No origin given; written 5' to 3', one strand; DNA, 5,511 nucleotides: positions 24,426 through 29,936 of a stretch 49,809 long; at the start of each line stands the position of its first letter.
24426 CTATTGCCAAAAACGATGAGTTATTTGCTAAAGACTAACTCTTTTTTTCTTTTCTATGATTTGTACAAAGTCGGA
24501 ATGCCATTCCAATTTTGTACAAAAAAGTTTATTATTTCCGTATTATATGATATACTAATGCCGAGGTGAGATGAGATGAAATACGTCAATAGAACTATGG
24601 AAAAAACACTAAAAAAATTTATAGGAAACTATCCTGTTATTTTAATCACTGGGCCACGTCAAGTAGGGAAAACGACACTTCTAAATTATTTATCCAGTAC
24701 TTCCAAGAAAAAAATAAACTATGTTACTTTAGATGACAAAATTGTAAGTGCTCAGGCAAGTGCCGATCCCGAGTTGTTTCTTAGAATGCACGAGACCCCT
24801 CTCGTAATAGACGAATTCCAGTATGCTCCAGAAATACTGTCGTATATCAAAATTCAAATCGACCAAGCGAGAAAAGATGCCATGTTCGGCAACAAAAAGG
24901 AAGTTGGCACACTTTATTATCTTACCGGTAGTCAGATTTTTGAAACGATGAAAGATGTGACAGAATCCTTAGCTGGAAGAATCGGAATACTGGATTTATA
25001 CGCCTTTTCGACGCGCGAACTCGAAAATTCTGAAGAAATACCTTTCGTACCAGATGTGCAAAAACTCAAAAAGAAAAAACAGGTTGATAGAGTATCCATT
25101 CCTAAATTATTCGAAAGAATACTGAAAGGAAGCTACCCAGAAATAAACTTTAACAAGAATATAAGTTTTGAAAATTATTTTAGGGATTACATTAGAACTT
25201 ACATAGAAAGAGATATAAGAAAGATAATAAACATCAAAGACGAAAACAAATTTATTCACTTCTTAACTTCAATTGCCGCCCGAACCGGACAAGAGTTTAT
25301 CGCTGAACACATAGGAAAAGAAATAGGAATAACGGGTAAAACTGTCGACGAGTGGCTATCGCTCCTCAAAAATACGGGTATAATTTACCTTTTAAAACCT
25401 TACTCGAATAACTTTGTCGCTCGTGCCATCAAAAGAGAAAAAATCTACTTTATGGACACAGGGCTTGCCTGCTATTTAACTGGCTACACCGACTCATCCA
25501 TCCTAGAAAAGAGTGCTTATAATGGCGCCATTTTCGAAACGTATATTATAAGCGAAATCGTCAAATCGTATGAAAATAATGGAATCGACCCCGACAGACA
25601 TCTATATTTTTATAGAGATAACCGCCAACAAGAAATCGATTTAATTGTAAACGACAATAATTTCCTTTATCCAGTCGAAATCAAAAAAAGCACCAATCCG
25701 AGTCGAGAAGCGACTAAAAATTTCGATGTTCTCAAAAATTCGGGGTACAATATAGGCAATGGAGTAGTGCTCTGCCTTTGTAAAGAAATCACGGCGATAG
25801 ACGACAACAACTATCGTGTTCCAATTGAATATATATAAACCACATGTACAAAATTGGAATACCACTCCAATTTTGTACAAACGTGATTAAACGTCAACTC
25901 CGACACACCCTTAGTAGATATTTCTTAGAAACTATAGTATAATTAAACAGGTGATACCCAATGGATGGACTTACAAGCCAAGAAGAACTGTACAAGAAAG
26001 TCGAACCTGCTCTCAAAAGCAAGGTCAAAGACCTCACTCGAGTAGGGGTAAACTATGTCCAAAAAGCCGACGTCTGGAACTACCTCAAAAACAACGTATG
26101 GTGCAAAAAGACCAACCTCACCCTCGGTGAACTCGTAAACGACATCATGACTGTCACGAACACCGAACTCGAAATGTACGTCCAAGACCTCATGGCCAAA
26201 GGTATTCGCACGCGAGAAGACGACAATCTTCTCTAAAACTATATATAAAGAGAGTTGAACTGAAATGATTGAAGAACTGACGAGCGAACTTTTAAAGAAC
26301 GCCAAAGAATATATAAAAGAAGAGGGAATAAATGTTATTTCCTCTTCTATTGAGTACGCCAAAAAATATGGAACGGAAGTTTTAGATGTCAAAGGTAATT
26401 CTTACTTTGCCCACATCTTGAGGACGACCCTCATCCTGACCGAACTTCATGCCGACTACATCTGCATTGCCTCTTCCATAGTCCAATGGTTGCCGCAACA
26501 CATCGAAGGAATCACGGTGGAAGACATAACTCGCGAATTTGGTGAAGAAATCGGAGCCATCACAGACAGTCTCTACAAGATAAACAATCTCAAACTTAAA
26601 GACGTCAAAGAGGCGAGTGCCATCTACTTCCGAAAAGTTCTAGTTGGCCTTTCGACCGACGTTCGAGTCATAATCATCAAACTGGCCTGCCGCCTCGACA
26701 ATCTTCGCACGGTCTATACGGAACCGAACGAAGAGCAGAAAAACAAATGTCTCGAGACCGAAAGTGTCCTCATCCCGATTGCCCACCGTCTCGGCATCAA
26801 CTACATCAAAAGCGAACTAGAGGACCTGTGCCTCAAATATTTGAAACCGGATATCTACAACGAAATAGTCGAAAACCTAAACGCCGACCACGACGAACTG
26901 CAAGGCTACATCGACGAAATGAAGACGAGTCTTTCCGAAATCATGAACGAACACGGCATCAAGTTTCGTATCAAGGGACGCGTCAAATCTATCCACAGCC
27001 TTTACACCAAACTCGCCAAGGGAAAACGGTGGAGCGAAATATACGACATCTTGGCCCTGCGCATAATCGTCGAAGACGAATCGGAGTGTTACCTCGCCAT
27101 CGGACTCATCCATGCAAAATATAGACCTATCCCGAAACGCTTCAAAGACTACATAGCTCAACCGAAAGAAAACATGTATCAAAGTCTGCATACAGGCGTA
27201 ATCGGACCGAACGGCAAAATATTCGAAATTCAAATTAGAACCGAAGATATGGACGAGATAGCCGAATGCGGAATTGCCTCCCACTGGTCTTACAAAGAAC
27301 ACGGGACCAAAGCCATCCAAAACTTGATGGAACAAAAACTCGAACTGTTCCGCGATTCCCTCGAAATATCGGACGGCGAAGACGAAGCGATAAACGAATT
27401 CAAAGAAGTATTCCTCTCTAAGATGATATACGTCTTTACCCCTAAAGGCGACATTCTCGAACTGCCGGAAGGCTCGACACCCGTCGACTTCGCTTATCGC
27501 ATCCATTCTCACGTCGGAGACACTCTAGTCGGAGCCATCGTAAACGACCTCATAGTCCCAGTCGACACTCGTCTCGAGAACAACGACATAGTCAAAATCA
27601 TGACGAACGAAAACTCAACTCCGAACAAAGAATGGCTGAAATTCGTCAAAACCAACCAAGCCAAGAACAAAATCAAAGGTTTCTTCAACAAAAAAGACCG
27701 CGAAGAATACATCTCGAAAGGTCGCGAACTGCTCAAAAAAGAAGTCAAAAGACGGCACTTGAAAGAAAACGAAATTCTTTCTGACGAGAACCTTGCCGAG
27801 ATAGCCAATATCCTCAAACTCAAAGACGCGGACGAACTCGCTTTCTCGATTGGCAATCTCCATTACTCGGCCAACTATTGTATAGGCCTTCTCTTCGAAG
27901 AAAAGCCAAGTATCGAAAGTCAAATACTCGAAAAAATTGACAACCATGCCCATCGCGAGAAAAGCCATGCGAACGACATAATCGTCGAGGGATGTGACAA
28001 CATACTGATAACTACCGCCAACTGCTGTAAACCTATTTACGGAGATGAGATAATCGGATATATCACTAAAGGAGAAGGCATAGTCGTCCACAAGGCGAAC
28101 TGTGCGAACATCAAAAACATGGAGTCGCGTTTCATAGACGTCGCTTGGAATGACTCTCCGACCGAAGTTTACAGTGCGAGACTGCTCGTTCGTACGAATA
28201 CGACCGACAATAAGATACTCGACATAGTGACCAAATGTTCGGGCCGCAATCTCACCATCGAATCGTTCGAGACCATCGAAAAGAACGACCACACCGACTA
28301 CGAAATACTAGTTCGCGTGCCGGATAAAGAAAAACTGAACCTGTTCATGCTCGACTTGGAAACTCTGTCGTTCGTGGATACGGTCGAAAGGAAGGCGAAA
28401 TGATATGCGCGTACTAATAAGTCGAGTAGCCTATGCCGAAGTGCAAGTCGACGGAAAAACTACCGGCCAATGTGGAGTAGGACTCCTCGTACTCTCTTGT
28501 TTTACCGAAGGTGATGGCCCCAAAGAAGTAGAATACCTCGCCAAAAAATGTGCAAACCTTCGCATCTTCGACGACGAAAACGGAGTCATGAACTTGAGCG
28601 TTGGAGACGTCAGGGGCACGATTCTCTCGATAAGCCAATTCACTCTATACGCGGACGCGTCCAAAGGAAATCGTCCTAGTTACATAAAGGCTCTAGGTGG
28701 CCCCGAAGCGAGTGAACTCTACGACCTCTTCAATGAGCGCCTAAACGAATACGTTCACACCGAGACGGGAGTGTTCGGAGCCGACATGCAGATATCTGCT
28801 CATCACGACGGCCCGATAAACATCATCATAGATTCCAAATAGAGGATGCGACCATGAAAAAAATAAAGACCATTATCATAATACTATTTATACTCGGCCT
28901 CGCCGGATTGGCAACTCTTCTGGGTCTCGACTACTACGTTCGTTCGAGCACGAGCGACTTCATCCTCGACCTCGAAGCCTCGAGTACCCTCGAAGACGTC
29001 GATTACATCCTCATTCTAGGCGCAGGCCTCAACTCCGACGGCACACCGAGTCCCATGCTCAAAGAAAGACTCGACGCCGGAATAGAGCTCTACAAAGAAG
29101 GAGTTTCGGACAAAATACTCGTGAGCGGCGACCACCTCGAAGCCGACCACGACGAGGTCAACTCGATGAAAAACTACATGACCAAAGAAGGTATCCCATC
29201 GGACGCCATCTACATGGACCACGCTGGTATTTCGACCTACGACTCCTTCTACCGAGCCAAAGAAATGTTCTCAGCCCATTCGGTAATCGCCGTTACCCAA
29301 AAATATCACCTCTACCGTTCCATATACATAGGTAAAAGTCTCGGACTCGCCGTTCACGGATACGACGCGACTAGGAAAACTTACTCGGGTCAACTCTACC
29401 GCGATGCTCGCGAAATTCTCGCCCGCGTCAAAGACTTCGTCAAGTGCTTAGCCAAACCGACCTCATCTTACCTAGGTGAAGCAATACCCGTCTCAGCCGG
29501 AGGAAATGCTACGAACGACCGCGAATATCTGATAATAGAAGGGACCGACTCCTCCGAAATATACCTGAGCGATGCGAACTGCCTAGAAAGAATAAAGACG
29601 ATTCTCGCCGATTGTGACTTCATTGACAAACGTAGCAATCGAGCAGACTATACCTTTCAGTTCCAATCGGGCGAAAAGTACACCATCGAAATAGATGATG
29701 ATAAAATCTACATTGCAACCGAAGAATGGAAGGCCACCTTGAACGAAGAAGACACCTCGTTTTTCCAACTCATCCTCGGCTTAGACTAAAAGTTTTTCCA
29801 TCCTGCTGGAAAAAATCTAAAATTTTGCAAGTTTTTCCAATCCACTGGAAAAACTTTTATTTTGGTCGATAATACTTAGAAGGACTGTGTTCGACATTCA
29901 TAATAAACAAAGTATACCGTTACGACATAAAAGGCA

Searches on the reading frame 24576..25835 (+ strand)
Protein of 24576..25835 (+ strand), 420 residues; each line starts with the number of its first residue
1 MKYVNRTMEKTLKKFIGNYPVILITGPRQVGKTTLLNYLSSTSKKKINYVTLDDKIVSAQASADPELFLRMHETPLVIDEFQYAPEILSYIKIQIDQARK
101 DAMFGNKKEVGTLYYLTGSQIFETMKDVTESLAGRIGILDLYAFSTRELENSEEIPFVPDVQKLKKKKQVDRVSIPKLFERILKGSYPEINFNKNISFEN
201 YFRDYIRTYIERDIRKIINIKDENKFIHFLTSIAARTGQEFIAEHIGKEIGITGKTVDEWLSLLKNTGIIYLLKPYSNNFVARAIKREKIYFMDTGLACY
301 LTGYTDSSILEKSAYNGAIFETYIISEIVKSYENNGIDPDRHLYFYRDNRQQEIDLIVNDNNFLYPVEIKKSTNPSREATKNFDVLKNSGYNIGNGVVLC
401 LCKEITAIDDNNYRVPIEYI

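Call 79: search_protein_families(library=pfam, proteins=[window:24576-25835:+], max_evalue=0.01)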
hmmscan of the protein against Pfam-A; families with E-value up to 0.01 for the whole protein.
window:24576-25835:+ (420 aa): 9 families
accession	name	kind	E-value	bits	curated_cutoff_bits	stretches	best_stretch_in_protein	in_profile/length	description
PF13635.12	DUF4143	-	1e-45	155.8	28.1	1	211-372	1-160/160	Domain of unknown function (DUF4143)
PF13173.12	AAA_14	-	2.2e-23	83.1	27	1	19-149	2-128/129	AAA domain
PF14516.12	AAA_35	-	0.00059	19.2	27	1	3-72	13-85/331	AAA-like domain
PF01637.24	ATPase_2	-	0.0017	18.6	33.2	1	11-50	10-51/225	ATPase domain predominantly from Archaea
PF13401.12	AAA_22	-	0.0018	19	27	0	21-52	7-41/130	AAA domain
PF09439.16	SRPRB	-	0.0026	17.6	25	0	19-57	3-40/178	Signal recognition particle receptor beta subunit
PF13191.12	AAA_16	-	0.0038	18.2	32.6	0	16-46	21-51/167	AAA ATPase domain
PF20720.3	nSTAND3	-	0.0061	16.7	27.2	0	4-65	2-63/155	Novel STAND NTPase 3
PF00437.27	T2SSE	-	0.0071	15.5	24.9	1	7-56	130-180/370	Type II/IV secretion system protein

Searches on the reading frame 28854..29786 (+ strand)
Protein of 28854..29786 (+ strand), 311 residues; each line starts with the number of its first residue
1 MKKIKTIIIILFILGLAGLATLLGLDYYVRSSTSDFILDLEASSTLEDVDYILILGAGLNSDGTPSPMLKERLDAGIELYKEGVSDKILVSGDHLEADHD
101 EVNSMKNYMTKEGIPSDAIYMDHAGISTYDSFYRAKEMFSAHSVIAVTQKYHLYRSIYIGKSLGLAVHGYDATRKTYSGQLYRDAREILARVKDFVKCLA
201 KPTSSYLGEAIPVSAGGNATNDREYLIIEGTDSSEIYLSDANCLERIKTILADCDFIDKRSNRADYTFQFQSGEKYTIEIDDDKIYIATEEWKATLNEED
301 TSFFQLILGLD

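Call 52: search_protein_families(library=pfam, proteins=[window:28854-29786:+], max_evalue=0.01)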
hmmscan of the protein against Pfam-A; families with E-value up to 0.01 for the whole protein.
window:28854-29786:+ (311 aa): 1 family
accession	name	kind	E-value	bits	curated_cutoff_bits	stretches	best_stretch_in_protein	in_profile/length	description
PF02698.23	DUF218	-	1.3e-24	87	27.6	1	50-172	1-109/133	DUF218 domain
